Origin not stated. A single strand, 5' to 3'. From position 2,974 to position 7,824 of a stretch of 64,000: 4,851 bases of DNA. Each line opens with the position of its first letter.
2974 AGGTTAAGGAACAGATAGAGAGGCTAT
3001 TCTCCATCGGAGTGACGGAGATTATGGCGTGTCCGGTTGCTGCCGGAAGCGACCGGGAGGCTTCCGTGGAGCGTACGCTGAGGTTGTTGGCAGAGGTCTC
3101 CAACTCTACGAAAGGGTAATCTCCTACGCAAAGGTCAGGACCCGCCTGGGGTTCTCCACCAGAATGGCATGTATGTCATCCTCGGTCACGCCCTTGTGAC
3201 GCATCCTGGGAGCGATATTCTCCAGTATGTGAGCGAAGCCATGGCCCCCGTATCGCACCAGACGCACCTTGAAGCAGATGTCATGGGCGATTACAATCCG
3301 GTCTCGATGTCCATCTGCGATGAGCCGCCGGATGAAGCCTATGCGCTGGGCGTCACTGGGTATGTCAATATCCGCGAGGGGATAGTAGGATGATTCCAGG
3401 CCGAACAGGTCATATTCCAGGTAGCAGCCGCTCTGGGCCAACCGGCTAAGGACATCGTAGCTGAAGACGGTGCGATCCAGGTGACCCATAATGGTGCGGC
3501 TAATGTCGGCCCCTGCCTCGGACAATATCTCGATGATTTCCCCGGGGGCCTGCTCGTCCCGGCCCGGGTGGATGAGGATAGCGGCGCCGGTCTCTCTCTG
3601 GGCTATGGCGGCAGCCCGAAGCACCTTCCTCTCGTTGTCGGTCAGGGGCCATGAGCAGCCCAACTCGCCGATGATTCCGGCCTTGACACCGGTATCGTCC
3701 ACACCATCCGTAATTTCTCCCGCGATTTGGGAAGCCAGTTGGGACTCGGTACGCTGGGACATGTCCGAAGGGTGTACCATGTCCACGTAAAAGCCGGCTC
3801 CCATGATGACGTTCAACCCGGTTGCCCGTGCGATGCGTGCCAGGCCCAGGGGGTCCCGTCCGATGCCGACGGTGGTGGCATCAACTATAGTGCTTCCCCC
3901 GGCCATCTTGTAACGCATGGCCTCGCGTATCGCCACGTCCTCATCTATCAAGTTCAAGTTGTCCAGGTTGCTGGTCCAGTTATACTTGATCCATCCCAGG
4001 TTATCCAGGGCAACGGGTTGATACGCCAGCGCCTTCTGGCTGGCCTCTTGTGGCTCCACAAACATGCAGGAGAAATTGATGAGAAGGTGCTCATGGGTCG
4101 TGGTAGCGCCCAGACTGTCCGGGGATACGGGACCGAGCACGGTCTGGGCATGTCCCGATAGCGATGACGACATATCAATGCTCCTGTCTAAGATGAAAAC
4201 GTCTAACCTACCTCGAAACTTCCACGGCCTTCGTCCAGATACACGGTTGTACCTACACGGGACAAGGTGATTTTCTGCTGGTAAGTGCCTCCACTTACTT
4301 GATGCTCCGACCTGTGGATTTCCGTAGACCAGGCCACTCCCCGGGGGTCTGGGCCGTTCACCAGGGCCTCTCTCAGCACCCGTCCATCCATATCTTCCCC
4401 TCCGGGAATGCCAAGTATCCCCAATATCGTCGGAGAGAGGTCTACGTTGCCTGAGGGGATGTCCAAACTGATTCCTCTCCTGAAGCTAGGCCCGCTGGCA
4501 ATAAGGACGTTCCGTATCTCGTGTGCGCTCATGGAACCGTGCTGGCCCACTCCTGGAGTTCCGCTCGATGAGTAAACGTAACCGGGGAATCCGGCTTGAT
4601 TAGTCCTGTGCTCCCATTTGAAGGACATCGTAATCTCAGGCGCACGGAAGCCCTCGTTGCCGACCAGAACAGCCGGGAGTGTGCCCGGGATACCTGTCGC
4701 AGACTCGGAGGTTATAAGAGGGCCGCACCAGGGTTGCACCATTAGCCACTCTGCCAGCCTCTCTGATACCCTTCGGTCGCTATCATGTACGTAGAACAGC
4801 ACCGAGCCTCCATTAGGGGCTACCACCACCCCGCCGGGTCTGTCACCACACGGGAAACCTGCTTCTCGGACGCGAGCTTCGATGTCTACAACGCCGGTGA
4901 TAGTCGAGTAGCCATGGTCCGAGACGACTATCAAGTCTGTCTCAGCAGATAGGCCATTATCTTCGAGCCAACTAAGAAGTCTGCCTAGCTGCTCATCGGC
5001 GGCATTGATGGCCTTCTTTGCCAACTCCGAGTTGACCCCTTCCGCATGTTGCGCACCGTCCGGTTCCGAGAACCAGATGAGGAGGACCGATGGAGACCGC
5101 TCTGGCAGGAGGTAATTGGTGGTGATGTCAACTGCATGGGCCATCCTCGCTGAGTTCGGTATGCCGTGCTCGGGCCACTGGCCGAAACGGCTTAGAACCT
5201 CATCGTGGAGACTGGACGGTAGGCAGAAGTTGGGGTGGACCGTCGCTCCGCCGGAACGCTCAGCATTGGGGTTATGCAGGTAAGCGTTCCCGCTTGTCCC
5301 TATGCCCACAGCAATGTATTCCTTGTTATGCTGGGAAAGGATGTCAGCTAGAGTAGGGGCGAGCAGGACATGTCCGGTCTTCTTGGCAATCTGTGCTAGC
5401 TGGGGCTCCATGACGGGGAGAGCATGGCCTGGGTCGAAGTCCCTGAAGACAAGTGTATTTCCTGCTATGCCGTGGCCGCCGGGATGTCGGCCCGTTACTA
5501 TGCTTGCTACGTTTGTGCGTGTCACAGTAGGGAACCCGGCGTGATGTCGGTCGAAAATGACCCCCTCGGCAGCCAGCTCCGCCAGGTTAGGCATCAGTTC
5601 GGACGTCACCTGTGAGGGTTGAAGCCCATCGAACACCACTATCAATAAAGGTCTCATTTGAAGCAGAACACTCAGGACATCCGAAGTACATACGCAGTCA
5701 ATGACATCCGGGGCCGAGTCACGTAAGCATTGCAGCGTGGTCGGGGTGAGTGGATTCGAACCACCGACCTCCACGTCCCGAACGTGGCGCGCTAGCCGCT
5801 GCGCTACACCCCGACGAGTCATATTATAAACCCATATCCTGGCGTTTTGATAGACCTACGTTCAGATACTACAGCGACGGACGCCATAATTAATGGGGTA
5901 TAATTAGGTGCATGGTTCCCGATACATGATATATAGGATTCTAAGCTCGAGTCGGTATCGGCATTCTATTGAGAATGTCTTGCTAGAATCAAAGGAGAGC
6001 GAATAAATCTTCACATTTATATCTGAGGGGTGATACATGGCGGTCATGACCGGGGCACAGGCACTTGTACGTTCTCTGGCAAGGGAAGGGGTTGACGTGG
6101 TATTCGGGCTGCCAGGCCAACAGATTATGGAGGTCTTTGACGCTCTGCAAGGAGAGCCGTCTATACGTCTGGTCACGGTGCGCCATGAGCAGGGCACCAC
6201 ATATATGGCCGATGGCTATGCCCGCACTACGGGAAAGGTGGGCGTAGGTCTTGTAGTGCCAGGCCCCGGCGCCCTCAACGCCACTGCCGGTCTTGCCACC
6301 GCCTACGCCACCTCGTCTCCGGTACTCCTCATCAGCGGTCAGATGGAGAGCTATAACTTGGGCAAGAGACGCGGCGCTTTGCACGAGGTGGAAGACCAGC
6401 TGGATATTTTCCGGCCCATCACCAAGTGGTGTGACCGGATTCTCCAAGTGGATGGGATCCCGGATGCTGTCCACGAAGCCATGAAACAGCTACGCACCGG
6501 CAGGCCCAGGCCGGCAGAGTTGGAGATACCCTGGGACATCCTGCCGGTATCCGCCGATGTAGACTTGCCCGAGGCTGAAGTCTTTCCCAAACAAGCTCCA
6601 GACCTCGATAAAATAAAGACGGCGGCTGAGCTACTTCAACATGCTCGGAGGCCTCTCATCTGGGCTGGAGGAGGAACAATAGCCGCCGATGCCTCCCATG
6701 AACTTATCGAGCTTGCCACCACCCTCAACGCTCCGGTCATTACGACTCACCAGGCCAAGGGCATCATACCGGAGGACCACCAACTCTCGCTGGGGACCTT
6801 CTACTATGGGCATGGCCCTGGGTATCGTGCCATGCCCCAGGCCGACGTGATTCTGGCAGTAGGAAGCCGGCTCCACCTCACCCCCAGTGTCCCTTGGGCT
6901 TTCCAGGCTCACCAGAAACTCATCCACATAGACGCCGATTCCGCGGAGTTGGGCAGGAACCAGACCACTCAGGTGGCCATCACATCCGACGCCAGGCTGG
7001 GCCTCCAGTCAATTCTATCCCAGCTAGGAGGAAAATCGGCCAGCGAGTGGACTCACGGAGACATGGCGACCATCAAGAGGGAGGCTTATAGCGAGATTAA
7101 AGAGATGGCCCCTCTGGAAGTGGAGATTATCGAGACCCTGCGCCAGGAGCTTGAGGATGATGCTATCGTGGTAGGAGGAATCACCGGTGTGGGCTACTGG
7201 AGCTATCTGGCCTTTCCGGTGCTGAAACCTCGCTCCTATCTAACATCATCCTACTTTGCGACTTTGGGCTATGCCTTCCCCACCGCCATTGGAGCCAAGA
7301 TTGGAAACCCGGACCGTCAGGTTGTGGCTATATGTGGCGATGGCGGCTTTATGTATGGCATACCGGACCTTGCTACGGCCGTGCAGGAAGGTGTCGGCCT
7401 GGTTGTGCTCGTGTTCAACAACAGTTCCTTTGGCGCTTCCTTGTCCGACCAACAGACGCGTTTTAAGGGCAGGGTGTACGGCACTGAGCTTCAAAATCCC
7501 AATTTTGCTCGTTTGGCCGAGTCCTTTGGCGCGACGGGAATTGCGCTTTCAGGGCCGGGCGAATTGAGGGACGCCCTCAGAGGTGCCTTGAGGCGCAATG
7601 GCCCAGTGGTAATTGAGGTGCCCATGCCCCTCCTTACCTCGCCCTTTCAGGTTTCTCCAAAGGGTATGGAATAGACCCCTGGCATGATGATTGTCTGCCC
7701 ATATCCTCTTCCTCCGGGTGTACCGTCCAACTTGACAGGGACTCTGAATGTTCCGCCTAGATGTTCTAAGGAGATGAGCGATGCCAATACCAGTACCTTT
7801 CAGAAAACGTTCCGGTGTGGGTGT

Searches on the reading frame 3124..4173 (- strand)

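Call 43: search_protein_families(library=pfam, proteins=[window:3124-4173:-], max_evalue=0.0001)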
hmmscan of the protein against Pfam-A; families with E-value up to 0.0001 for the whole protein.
window:3124-4173:- (349 aa): 1 family
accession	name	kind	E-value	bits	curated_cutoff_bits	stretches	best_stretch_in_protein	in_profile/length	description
PF02126.24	PTE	-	1.6e-88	297.4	22.4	1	16-347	1-298/298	Phosphotriesterase family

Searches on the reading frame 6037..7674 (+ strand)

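Call 43: search_protein_families(library=pfam, proteins=[window:6037-7674:+], max_evalue=0.0001)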
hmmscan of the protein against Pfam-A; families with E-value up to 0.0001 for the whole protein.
window:6037-7674:+ (545 aa): 3 families
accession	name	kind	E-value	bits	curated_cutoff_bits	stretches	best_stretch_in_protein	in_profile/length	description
PF02776.23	TPP_enzyme_N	-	5.2e-43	146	26.8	1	4-123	1-118/119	Thiamine pyrophosphate enzyme, N-terminal TPP binding domain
PF02775.26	TPP_enzyme_C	-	1.9e-39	135.3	21.9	1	386-528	6-151/151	Thiamine pyrophosphate enzyme, C-terminal TPP binding domain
PF00205.28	TPP_enzyme_M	-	3e-37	127.8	30.4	1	193-325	1-136/137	Thiamine pyrophosphate enzyme, central domain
